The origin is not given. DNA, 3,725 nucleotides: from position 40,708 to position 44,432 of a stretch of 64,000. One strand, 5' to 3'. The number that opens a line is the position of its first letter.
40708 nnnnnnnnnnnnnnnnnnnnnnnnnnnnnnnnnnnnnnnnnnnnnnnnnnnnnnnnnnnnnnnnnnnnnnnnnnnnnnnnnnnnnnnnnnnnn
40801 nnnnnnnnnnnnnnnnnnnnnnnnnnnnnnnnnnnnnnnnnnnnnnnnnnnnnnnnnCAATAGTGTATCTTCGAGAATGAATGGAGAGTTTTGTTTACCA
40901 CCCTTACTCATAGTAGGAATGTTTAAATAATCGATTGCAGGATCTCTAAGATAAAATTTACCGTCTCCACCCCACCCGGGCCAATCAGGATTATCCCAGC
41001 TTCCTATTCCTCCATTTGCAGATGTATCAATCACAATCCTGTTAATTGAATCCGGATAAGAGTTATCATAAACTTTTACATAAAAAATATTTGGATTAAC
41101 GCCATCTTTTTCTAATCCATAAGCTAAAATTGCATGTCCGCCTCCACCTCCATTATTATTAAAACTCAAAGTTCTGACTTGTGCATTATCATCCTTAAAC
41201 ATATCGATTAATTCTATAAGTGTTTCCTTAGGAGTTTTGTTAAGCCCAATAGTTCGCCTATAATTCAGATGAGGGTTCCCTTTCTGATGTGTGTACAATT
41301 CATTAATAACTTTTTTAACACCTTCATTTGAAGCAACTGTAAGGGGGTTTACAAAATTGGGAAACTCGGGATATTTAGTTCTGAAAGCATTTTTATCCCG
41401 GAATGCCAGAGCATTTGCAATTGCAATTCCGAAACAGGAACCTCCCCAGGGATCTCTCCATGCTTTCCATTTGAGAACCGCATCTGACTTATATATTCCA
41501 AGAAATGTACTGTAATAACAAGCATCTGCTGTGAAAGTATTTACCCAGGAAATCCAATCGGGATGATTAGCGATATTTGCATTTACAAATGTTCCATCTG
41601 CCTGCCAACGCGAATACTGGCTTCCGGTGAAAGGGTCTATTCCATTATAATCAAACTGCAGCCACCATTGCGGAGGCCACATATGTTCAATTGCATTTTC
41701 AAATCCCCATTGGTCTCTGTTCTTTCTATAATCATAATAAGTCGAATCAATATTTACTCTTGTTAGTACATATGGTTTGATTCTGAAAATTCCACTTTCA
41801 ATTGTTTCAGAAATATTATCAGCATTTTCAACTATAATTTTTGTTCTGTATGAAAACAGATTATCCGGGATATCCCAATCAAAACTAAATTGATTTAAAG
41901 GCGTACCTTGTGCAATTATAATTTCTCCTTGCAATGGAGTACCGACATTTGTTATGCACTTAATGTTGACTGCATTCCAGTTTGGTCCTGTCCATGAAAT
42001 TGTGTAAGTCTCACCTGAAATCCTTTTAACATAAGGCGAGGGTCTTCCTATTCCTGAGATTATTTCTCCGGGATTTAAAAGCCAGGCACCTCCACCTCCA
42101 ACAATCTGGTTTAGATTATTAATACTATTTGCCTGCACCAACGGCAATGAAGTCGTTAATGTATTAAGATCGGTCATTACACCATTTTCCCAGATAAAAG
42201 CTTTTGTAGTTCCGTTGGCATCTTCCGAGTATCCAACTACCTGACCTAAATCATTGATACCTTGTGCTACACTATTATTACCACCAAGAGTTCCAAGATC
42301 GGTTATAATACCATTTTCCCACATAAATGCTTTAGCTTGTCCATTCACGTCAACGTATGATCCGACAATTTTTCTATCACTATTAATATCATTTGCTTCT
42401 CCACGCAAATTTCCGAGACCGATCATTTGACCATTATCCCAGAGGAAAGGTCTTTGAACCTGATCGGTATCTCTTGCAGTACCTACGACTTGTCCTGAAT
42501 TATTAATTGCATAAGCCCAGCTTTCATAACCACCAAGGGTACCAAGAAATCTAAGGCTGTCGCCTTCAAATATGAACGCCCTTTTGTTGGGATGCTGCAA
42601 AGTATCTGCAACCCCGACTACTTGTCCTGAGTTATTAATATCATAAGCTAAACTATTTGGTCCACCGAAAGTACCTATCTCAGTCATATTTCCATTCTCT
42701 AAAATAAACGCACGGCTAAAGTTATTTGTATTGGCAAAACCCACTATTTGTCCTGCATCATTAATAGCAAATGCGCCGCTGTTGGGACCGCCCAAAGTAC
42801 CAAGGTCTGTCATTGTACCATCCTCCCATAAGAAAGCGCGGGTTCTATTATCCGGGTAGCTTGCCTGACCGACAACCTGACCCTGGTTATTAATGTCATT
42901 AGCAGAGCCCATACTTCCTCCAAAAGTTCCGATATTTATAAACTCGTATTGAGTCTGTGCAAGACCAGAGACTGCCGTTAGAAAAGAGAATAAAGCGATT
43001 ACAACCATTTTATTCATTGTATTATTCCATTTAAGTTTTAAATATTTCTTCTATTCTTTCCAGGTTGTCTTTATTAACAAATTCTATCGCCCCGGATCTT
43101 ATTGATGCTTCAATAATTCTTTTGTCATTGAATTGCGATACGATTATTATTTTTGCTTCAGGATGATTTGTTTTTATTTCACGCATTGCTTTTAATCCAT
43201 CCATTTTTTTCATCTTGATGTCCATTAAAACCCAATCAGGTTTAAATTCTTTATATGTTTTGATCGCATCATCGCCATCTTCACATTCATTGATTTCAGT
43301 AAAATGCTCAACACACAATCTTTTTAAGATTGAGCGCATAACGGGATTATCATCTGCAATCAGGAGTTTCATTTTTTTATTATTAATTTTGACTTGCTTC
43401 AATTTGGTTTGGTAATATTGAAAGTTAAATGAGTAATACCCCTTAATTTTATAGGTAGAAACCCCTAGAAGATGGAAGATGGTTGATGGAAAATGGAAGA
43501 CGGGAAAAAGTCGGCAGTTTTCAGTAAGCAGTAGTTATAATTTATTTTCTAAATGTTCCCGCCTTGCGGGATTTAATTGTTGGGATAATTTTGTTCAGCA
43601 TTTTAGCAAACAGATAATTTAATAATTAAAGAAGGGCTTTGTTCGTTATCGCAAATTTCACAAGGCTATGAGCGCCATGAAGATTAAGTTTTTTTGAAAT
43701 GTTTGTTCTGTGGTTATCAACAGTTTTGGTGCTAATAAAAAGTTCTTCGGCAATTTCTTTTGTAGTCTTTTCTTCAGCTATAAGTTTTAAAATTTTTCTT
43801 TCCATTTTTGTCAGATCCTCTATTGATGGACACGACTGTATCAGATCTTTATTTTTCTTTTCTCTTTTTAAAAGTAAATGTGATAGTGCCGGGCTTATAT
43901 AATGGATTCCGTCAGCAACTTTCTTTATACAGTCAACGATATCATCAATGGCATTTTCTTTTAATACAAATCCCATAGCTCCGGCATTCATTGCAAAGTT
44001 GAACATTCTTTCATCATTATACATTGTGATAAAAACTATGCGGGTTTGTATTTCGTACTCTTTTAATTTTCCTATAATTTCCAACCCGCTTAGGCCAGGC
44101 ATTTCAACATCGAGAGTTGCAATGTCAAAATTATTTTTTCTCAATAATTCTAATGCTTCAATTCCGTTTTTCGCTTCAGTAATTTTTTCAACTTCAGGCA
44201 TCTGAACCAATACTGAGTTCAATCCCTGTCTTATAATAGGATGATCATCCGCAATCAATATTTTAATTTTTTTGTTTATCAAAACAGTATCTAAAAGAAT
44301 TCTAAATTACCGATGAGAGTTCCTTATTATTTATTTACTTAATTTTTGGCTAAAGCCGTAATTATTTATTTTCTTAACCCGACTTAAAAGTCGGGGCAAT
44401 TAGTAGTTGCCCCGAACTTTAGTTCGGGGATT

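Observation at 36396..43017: Two giant tandem T9SS proteins share an unassigned Cys/His/Asp (papain-like) core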

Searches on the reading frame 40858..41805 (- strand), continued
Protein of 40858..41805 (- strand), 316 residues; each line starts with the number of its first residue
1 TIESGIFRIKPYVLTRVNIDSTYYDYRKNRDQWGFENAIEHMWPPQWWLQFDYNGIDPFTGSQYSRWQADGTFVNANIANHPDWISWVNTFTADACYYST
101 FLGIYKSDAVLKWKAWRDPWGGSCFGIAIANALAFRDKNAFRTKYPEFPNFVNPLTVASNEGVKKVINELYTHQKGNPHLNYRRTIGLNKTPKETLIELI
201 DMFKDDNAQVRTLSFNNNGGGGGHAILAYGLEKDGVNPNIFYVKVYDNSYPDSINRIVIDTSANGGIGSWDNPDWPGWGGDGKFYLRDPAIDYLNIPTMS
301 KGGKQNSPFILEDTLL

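Call 68: find_related_loci(query=A2, collection=genome_contigs, flank=6000)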
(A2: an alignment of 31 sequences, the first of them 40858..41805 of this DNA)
Query A2 (316 aa) in genome_contigs; peptide patterns used: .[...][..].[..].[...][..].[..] (x = any residue, [..] = any of these).
75 stretches matched a pattern; 44 encode a relative of the query (tblastn E <= 1e-3); 43 distinct loci.
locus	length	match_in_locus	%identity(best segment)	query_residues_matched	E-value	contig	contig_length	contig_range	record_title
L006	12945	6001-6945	65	2-316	3e-141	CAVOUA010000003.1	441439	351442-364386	MAG: uncultured Ignavibacteriaceae bacterium isolate MFD09964.bin.4.319 genome assembly, contig: contig_11674, whole gen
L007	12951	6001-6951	66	2-316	1e-137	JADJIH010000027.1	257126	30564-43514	MAG: Ignavibacteriales bacterium isolate Ega_18-Q3-R5-49_MAXAC.056 tig00742061-10-2565620, whole genome shotgun sequence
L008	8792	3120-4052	64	7-316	1e-133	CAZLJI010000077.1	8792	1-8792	MAG TPA_asm: uncultured Ignavibacteriaceae bacterium isolate SRP319275_co4_56 genome assembly, contig: NODE_5419_length_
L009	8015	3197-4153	57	2-316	6e-120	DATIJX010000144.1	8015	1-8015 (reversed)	MAG TPA_asm: Ignavibacteriaceae bacterium isolate SMAG_U15702 k141_62289, whole genome shotgun sequence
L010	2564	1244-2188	53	2-316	2e-114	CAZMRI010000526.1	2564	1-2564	MAG TPA_asm: uncultured Ignavibacterium sp. isolate SRP217488_co1_202 genome assembly, contig: NODE_63647_length_2564_co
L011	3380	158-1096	54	7-315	8e-110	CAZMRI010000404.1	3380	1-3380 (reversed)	MAG TPA_asm: uncultured Ignavibacterium sp. isolate SRP217488_co1_202 genome assembly, contig: NODE_39151_length_3380_co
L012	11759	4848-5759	55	7-310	8e-107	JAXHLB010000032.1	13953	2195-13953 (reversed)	MAG: Ignavibacteriaceae bacterium isolate Salar_de_Ascotan_sediment_MAG_ASE4 contig_3321_polypolish, whole genome shotgu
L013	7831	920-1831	54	1-310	3e-106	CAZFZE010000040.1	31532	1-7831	MAG TPA_asm: uncultured Ignavibacterium sp. isolate binchicken_co190_19 genome assembly, contig: NODE_2783_length_31532_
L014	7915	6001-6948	53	2-316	1e-103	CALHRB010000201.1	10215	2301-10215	MAG: Candidatus Kapabacteria bacterium isolate N1_Bin_Bin_40_sub genome assembly, contig: c_000000931961, whole genome s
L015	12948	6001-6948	50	2-316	2e-95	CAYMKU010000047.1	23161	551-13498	MAG TPA_asm: uncultured Ignavibacteriaceae bacterium isolate SRP173033_co3_15 genome assembly, contig: NODE_2528_length_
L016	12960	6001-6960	50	1-316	5e-94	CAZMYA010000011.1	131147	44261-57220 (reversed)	MAG TPA_asm: uncultured Ignavibacterium sp. isolate SRP290908_co1_68 genome assembly, contig: NODE_106_length_131147_cov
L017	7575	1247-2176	50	4-312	3e-92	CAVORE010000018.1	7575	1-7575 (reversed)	MAG: uncultured Ignavibacteriaceae bacterium isolate MFD09964.bin.2.250 genome assembly, contig: contig_53073, whole gen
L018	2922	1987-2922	48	3-310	3e-88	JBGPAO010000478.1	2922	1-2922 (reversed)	MAG: Bacteroidia bacterium isolate OBJ_0618_130150_127 k141_5799064_length_2922_cov_8.0000, whole genome shotgun sequenc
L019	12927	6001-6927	48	4-311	1e-86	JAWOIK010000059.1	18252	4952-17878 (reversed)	MAG: Ignavibacteriaceae bacterium isolate CWP5-2.bin.23 k191_1976436, whole genome shotgun sequence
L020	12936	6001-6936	45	7-316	1e-84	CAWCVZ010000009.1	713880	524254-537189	MAG: uncultured Ignavibacteria bacterium isolate MFD05442.bin.1.213 genome assembly, contig: contig_31101, whole genome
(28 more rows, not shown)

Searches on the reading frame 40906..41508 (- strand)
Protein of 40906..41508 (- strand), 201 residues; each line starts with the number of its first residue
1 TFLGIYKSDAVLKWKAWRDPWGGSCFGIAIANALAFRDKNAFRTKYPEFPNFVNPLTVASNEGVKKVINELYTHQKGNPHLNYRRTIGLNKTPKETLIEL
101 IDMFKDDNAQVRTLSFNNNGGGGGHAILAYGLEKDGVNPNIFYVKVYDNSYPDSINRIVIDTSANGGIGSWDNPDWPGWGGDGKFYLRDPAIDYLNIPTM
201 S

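Call 55: predict_structure(alignment_id=A5)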
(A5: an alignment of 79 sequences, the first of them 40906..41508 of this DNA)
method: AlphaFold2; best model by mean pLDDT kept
length: 201 residues; sequences in the alignment: 79
mean_pLDDT: 93.1   pTM: 0.87
mean pLDDT of the five models: 93.1, 92.8, 92.8, 92.0, 91.9
residues with pLDDT >= 90: 165; 70-90: 31; 50-70: 4; < 50: 1
segments of 3 or more residues with pLDDT < 50: none
pLDDT, mean of each block of 10 residues (from residue 1): 70 81 90 95 96 88 95 93 96 98 96 95 94 98 97 96 98 97 98 93 67
secondary structure, 60 per line:
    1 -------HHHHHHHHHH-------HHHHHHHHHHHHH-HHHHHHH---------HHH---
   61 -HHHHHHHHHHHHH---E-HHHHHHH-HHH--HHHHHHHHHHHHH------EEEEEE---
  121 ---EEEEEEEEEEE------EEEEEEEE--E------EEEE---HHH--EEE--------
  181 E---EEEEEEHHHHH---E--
elements in order: H8-17 H25-37 H39-45 H62-74 H80-86 H93-105 E112-117 E124-134 E141-148 E158-161 E170-172 E185-190 H191-195
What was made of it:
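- The lobes alone give pLDDT 93.1 and pTM 0.87 (call 55).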

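Call 57: fold_search(model_id=the predicted structure, library=pdb)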
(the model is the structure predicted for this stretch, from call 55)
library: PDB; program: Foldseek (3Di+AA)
matches with E <= 10: 373; with E <= 0.001: 0
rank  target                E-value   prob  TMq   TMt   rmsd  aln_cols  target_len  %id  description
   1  1cv8                  7.6e-02  0.14  0.21  0.23  13.0       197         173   14  STAPHOPAIN, CYSTEINE PROTEINASE FROM STAPHYLOCOCCUS AUREUS V8 (released 1998-10-14)
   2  8oig_A                1.5e-01  0.20  0.26  0.29  13.1       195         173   11  Crystal Structure of Staphopain C from Staphylococcus aureus (released 2023-06-21)
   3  8tp8_A                1.7e-01  0.15  0.23  0.15  19.4       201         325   12  Structure of the C. crescentus WYL-activator, DriD, bound to ssDNA and cognate DNA (released 2023-11-29)
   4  2au1                  3.0e-01  0.21  0.30  0.22  11.2       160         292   12  Crystal Structure of group A Streptococcus MAC-1 orthorhombic form (released 2006-02-28)
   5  3q5z                  3.0e-01  0.21  0.26  0.17  14.2       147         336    9  Crystal structure of virulent allele ROP5B pseudokinase domain (released 2011-02-23)
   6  9mdk                  4.3e-01  0.38  0.45  0.25   8.4       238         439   11  Crystal Structure of E64-inhibited C0362 (TDE_0362 [TDE0362] resi 205-647) (released 2025-02-12)
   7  9f5t_C                4.3e-01  0.05  0.14  0.14  15.2       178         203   15  Ubiquitin C-terminal clippase BpJOS (released 2025-04-23)
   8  4lv8_A                4.8e-01  0.09  0.22  0.14  15.8       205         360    8  Murine IRGa6 bound to Toxoplasma ROP5C, a pseudokinase GDI (released 2013-09-25)
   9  3ec6                  4.8e-01  0.05  0.15  0.19  12.1       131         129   11  Crystal structure of the General Stress Protein 26 from Bacillus anthracis str. Sterne (released 2008-09-16)
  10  8u15_A                4.8e-01  0.04  0.14  0.10  18.6       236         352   11  The ternary complex structure of DDB1-CRBN-SALL4(ZF1,2)-short bound to CC-220 (released 2023-12-27)
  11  9mdm                  5.1e-01  0.38  0.32  0.17   6.1       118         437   15  Crystal Structure of C412S Mutant of C0362 (TDE_0362 [TDE0362] resi 205-647) (released 2025-02-12)
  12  8tnp_B                5.4e-01  0.03  0.13  0.10  18.4       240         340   12  Cryo-EM structure of DDB1dB:CRBN:Pomalidomide:SD40 (released 2024-03-13)
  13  7qix_M                5.8e-01  0.04  0.13  0.16  18.2       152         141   10  Specific features and methylation sites of a plant ribosome. 40S body ribosomal subunit. (released 2022-06-15)
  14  5che_C                6.1e-01  0.04  0.13  0.11  13.4       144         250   10  Crystal structure of Arabidopsis glutamyl-tRNA reductase in complex with its regulatory proteins (released 2016-02-03)
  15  6r8y_L                6.1e-01  0.02  0.12  0.08  19.2       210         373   14  Cryo-EM structure of NCP-6-4PP(-1)-UV-DDB (released 2019-06-12)
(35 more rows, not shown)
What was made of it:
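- Closest known: IdeS/Mac family cysteine endopeptidases. Same: Mac-1, T-Mac and IdeC appear among the top weak Foldseek hits (call 57).
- Closest known: Staphopains. Same: They are the best Foldseek E-values for the trimmed catalytic lobes (ranks 1 and 2; E = 0.076 and 0.15; call 57).
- The best Foldseek hits are endopeptidases: staphopains, Mac-1 and T-Mac (call 57).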

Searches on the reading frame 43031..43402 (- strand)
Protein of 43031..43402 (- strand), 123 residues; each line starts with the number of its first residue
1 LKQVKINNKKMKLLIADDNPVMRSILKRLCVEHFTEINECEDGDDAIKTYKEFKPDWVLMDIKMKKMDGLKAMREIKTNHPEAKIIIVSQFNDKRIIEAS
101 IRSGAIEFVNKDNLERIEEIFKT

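Call 30: search_protein_families(library=pfam, proteins=[window:43031-43402:-], max_evalue=0.001)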
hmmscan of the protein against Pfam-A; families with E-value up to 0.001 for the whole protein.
window:43031-43402:- (123 aa): 1 family
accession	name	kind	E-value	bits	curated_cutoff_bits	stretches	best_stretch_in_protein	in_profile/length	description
PF00072.30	Response_reg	-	6.6e-25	87.9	30.2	1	14-118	2-107/111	Response regulator receiver domain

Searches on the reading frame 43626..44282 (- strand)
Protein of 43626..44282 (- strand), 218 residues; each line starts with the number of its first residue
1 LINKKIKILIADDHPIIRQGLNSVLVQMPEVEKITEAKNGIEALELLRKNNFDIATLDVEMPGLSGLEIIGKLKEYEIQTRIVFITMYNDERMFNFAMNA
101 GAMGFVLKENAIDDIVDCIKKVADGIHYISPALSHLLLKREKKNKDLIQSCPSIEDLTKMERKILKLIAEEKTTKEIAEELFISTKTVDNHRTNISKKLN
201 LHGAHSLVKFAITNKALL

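Call 30: search_protein_families(library=pfam, proteins=[window:43626-44282:-], max_evalue=0.001)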
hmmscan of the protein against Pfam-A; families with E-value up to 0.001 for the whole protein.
window:43626-44282:- (218 aa): 4 families
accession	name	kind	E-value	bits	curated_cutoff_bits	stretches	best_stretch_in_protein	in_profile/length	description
PF00072.30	Response_reg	-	7.8e-27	94.1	30.2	1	8-119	1-110/111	Response regulator receiver domain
PF00196.25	GerE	-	1.2e-17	63.7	23.5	1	157-211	3-57/57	Bacterial regulatory proteins, luxR family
PF08281.18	Sigma70_r4_2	-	4.1e-05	23.6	25.7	1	154-199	8-54/54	Sigma-70, region 4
PF13384.12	HTH_23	-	0.00076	19.7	24.6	0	163-191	9-37/50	Homeodomain-like domain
